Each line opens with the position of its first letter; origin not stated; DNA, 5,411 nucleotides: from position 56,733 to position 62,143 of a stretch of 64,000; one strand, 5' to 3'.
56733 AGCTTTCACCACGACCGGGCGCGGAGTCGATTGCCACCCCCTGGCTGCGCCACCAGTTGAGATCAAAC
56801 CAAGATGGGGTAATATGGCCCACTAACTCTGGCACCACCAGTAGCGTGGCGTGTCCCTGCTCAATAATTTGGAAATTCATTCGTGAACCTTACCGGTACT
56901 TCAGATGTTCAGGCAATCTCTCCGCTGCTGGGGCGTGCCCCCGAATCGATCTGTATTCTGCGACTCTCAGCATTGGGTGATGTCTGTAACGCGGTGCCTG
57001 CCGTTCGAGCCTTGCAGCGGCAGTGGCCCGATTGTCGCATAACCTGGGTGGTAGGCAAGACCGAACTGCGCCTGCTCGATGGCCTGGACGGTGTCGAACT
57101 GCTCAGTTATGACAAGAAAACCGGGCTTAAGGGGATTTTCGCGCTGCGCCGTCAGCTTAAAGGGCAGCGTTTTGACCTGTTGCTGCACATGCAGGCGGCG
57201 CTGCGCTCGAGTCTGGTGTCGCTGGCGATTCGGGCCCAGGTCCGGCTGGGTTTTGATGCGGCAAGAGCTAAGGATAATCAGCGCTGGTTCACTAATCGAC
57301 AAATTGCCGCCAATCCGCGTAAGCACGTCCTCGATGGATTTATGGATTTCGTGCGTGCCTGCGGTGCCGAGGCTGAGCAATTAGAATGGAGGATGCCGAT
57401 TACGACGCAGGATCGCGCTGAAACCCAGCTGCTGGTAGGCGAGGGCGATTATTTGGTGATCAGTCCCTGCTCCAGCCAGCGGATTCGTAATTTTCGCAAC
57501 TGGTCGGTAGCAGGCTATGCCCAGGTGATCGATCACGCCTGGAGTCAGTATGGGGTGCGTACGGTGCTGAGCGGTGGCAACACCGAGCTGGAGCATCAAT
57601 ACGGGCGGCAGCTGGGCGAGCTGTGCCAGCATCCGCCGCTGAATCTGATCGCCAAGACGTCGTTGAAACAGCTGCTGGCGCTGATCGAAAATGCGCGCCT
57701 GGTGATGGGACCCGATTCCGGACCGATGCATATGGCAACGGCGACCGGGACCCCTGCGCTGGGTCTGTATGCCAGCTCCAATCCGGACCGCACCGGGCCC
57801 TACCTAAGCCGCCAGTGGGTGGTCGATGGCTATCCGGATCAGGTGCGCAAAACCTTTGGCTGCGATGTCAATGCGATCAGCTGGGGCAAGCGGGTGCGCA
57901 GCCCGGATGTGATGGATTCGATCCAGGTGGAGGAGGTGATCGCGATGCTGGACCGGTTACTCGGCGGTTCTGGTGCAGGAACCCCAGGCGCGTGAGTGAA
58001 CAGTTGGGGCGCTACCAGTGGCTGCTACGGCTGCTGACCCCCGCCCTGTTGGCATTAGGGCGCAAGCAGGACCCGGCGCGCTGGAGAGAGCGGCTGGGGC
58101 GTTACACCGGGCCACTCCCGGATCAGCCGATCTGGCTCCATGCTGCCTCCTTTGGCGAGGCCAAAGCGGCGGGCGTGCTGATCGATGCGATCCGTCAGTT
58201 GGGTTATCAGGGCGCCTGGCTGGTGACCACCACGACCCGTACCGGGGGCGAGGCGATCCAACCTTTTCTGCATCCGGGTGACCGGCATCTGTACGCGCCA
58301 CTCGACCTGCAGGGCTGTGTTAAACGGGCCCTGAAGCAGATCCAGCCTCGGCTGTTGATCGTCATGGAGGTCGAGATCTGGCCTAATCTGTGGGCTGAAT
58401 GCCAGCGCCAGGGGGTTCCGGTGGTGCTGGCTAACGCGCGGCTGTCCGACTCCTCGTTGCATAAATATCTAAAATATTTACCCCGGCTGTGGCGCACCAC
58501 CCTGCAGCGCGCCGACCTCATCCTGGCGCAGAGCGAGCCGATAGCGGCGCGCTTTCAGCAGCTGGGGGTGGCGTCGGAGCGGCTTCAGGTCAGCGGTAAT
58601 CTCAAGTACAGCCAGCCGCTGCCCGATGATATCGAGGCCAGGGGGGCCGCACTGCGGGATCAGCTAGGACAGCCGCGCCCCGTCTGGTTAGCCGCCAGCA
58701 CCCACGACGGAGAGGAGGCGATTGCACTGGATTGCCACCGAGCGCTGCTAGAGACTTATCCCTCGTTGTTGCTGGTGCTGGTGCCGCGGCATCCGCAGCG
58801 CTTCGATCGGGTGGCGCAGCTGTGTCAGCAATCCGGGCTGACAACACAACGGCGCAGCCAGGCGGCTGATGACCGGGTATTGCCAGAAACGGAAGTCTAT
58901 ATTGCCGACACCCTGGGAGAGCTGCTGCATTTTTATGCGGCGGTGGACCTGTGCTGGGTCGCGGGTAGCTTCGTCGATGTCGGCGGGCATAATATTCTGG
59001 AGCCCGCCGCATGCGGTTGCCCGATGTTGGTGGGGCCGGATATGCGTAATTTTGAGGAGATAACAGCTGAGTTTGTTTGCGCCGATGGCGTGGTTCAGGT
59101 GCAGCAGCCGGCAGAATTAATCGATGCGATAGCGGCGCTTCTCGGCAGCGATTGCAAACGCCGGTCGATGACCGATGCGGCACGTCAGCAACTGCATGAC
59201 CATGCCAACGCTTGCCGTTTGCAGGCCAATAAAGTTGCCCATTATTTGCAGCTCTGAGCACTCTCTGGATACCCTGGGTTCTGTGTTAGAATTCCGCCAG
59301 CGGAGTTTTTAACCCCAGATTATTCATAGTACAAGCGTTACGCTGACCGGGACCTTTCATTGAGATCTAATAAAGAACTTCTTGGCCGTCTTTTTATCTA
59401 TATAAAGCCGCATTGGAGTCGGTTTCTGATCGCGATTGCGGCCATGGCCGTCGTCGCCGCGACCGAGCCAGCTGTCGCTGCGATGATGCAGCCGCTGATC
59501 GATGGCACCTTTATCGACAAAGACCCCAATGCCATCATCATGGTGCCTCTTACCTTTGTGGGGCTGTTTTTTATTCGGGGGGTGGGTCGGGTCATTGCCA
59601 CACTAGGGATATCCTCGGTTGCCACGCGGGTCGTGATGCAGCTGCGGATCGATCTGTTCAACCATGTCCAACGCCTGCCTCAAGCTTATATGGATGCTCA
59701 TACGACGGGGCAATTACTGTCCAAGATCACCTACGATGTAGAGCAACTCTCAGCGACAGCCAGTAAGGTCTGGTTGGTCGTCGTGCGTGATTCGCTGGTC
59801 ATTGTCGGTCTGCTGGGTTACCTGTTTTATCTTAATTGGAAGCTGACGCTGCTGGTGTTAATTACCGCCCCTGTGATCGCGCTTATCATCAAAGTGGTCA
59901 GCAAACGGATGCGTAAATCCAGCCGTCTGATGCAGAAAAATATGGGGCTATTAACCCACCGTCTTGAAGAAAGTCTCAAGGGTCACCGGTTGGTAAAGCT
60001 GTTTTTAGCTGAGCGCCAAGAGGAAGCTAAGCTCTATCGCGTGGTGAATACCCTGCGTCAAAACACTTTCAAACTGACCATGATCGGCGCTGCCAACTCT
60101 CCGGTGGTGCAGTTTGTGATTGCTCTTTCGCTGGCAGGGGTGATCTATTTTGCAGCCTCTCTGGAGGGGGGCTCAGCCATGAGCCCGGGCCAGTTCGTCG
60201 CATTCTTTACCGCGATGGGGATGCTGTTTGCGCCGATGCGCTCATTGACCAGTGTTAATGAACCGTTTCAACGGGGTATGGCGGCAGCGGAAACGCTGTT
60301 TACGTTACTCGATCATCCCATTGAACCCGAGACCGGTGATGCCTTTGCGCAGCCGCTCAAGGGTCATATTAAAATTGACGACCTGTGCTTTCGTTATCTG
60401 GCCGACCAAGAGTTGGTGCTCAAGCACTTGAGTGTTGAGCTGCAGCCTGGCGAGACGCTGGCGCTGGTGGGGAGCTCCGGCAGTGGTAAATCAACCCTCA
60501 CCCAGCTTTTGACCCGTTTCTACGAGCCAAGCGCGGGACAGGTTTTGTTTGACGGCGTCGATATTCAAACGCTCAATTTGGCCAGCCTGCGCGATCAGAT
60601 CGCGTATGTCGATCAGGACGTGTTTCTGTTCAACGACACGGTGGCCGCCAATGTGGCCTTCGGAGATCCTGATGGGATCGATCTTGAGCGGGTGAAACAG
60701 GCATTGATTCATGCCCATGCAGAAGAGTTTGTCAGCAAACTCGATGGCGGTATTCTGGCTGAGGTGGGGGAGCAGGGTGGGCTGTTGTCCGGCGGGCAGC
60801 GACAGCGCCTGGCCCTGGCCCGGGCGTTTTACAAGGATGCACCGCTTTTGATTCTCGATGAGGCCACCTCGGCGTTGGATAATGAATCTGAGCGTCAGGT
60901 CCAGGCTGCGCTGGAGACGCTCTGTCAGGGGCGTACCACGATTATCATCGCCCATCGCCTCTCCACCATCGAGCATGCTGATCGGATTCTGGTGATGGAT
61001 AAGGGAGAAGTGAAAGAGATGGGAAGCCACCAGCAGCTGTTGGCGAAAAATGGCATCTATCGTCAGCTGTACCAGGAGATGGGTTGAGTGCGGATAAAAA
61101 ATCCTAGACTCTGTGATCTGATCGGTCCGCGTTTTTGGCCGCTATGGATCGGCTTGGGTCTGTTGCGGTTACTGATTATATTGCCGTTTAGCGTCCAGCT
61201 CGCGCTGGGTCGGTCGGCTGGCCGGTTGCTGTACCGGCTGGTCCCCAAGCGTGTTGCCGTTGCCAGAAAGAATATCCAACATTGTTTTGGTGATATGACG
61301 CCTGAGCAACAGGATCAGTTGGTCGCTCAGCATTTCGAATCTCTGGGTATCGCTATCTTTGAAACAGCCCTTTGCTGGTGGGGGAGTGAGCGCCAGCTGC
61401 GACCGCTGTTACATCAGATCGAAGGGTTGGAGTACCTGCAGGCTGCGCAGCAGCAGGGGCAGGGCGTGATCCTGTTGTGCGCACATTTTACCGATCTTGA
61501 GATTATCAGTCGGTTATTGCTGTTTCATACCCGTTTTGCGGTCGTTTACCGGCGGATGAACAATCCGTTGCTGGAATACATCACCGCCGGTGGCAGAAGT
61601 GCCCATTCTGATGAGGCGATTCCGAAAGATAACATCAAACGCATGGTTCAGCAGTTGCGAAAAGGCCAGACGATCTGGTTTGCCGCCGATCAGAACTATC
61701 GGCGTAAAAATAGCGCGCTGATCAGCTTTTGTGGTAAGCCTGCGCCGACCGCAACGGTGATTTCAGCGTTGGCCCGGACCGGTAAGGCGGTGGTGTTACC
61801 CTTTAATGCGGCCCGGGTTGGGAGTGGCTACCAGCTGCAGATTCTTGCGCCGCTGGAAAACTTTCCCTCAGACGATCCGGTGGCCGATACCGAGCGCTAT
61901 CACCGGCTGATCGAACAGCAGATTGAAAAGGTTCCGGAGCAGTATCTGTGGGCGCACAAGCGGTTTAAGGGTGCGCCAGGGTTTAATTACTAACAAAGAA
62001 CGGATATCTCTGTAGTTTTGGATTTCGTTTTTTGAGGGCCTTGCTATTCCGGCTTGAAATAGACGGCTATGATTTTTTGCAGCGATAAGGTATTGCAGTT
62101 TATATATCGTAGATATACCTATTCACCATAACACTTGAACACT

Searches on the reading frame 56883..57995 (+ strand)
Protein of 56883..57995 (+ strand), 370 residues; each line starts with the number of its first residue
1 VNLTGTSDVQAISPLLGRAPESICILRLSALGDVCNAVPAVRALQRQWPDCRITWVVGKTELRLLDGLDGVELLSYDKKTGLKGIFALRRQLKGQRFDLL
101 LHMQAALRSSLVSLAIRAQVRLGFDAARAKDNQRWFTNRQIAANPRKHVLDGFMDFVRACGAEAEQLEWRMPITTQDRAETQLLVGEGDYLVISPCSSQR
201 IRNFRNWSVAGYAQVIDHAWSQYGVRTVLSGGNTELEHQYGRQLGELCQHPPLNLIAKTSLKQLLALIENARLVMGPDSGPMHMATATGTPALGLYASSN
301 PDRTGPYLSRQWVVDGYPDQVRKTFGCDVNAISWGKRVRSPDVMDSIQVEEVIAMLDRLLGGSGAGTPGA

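Call 49: search_protein_families(library=ncbifam, proteins=[window:56883-57995:+], max_evalue=1e-10)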
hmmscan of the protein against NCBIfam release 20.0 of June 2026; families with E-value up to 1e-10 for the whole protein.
window:56883-57995:+ (370 aa): 5 families
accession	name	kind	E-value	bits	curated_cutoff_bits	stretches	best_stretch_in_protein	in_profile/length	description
TIGR02193.1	heptsyl_trn_I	equivalog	7.5e-34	117.4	185.3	1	23-358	2-318/320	lipopolysaccharide heptosyltransferase I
TIGR02201.1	heptsyl_trn_III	equivalog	1.2e-28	100.2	170.2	1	23-312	2-302/344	putative lipopolysaccharide heptosyltransferase III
NF007742.0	PRK10422.1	equivalog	2.2e-24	85.9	467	1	21-301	6-293/352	lipopolysaccharide core heptosyltransferase RfaQ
TIGR02195.1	heptsyl_trn_II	equivalog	6.8e-19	68.2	134.6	1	27-360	6-338/339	lipopolysaccharide heptosyltransferase II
NF008204.0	PRK10964.1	equivalog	1.3e-15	57.4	437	1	87-316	77-299/322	lipopolysaccharide heptosyltransferase RfaC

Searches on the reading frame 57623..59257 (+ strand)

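Call 49: search_protein_families(library=ncbifam, proteins=[window:57623-59257:+], max_evalue=1e-10)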
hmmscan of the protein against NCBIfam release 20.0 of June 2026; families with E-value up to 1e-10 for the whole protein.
window:57623-59257:+ (544 aa): 5 families
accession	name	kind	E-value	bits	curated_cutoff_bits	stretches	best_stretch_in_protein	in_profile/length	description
NF004388.0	PRK05749.1-4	equivalog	4e-122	407.8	438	1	148-542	30-421/425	lipid IV(A) 3-deoxy-D-manno-octulosonic acid transferase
NF004386.0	PRK05749.1-2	equivalog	3.3e-99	332.5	524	1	146-538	25-423/433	lipid IV(A) 3-deoxy-D-manno-octulosonic acid transferase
NF004385.0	PRK05749.1-1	equivalog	7e-95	318.1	590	1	143-532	22-410/425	lipid IV(A) 3-deoxy-D-manno-octulosonic acid transferase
NF004387.0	PRK05749.1-3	equivalog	1.9e-79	267.5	617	1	145-542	33-423/440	lipid IV(A) 3-deoxy-D-manno-octulosonic acid transferase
NF004389.0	PRK05749.1-5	equivalog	5.4e-70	236.3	363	1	144-518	24-377/402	lipid IV(A) 3-deoxy-D-manno-octulosonic acid transferase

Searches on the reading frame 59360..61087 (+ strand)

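Call 49: search_protein_families(library=ncbifam, proteins=[window:59360-61087:+], max_evalue=1e-10)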
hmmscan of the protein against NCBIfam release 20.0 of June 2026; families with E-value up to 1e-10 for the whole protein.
window:59360-61087:+ (575 aa): 172 families (the best 25 are shown)
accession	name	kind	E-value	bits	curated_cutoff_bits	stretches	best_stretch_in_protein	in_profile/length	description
TIGR02203.1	MsbA_lipidA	equivalog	1.3e-207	690.8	602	1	10-572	4-567/572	lipid A export permease/ATP-binding protein MsbA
NF008381.0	PRK11176.1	equivalog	1.1e-180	601.8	867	1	5-572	10-577/582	lipid A ABC transporter ATP-binding protein/permease MsbA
TIGR02204.1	MsbA_rel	hypoth_equivalog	1.2e-130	436.9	780.4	1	6-570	4-571/576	ABC transporter, permease/ATP-binding protein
TIGR00958.1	3a01208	subfamily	1.4e-115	387.2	874.6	1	3-570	144-710/711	antigen peptide transporter 2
TIGR01846.1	type_I_sec_HlyB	subfamily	2e-112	376.7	725.55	1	42-573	161-691/694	type I secretion system permease/ATPase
NF052233.1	CphA_assoc_ABC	equivalog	1.1e-109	367.9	880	1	9-572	173-741/766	cyanophycin metabolism-associated ABC transporter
NF045513.1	HepA_fam_ABC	equivalog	2.3e-107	359.9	725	1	70-572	105-607/610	heterocyst formation ABC transporter subunit HepA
NF010178.0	PRK13657.1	equivalog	6.6e-101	338.5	733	1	28-572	22-568/588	glucan ABC transporter ATP-binding protein/ permease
TIGR03797.1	NHLM_micro_ABC2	equivalog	1.4e-95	321.3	709.4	1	21-572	136-683/686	NHLP bacteriocin export ABC transporter permease/ATPase subunit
TIGR02857.1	CydD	equivalog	5.6e-92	309.4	435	1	25-546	7-529/529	thiol reductant ABC exporter subunit CydD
NF008055.0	PRK10789.1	equivalog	5.7e-92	309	845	1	7-572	3-569/590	SmdA family multidrug ABC transporter permease/ATP-binding protein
NF008056.1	PRK10790.1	equivalog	3.9e-91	306.4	746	1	8-572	11-573/584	SmdB family multidrug efflux ABC transporter permease/ATP-binding protein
TIGR03796.1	NHLM_micro_ABC1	equivalog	4.2e-90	302.9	853.3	1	23-570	158-708/710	NHLP family bacteriocin export ABC transporter peptidase/permease/ATPase subunit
TIGR03375.1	type_I_sec_LssB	subfamily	1e-85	288.4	693.1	1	85-564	214-692/696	type I secretion system permease/ATPase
NF008364.0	PRK11160.1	equivalog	3.8e-84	283.3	630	1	69-573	69-574/575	heme ABC transporter ATP-binding protein/permease CydC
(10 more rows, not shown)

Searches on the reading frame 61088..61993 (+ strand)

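Call 49: search_protein_families(library=ncbifam, proteins=[window:61088-61993:+], max_evalue=1e-10)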
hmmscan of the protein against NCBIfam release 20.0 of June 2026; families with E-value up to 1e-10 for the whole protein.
window:61088-61993:+ (301 aa): 16 families
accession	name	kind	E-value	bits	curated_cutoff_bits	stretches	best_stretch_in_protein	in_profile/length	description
TIGR02207.1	lipid_A_htrB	subfamily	4.4e-91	305.4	297.8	1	11-297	7-295/303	LpxL/LpxP family Kdo(2)-lipid IV(A) lauroyl/palmitoleoyl acyltransferase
NF004191.0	PRK05646.1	equivalog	3.2e-90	302.4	491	1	10-297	9-299/310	lipid A biosynthesis lauroyl acyltransferase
NF005340.0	PRK06860.1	subfamily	3.8e-74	249.6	398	1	10-297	12-301/309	lipid A biosynthesis lauroyl acyltransferase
NF006437.0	PRK08733.1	equivalog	3.7e-73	246.4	540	1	11-298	13-299/306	LpxL/LpxP family Kdo(2)-lipid IV(A) lauroyl/palmitoleoyl acyltransferase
NF005952.0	PRK08025.1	equivalog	5.6e-66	222.7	517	1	10-297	10-298/306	kdo(2)-lipid IV(A) palmitoleoyltransferase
NF005399.0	PRK06946.1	subfamily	1.5e-55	188.5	343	1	20-297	8-287/294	lipid A biosynthesis lauroyl acyltransferase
NF006432.0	PRK08706.1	equivalog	8.3e-47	159.8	384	1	25-297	7-282/289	lipid A biosynthesis lauroyl acyltransferase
TIGR02208.1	lipid_A_msbB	equivalog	7.6e-42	143.7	336.05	1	12-294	10-295/305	lauroyl-Kdo(2)-lipid IV(A) myristoyltransferase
NF006507.0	PRK08943.1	subfamily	4.2e-41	141.1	337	1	11-294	19-305/322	lipid A biosynthesis (KDO)2-(lauroyl)-lipid IVA acyltransferase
NF006487.0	PRK08905.1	equivalog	9.7e-38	129.9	281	1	25-296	6-276/290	lysophospholipid acyltransferase family protein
NF004190.0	PRK05645.1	equivalog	6.5e-33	114.1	377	1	23-297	10-288/295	lysophospholipid acyltransferase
NF006270.0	PRK08419.1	equivalog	5.9e-28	98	248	1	27-294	15-289/298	lipid A biosynthesis lauroyl acyltransferase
NF006438.0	PRK08734.1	equivalog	3e-21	75.8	363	1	52-295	40-287/305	lauroyl acyltransferase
NF005150.0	PRK06628.1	equivalog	3.7e-19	69.2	350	1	57-294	51-289/290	lipid A biosynthesis lauroyl acyltransferase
NF005120.0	PRK06553.1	equivalog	9.5e-19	67.8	273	1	24-294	29-307/308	lipid A biosynthesis lauroyl acyltransferase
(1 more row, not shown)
